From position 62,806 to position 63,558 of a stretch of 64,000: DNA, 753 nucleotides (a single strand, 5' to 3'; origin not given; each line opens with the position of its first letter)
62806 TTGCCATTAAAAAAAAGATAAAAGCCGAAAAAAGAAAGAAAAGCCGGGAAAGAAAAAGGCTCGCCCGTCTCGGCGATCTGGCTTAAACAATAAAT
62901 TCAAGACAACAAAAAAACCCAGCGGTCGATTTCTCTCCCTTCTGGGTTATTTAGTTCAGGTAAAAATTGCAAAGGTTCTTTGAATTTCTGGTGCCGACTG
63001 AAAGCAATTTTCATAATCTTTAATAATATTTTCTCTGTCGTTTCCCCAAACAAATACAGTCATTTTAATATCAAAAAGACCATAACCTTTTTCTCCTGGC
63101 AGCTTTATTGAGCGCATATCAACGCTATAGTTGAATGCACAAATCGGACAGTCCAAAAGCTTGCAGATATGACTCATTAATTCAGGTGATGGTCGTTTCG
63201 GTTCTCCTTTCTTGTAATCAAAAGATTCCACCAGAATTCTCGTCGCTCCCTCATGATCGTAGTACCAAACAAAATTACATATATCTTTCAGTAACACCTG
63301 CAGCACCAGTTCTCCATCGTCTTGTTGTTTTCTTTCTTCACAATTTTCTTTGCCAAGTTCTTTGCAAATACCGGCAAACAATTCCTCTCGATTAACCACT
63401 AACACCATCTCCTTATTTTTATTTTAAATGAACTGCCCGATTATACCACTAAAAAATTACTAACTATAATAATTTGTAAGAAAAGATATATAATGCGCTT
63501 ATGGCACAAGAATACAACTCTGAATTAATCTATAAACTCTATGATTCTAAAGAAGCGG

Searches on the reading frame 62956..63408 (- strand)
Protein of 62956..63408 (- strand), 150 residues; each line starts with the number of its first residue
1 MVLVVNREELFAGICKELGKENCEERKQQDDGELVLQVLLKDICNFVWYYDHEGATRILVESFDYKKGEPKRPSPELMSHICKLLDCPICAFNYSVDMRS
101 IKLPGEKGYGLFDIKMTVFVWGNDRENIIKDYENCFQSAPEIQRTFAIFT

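Call 69: search_protein_families(library=pfam, proteins=[window:62956-63408:-], max_evalue=0.001)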
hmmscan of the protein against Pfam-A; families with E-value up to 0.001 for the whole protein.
window:62956-63408:- (150 aa): 0 families

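Call 100: find_encoding_contigs(protein=window:62956-63408:-, flank=10000, max_places=2)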
Protein window:62956-63408:- (150 aa): no gene with exactly this product is on record in the collection.
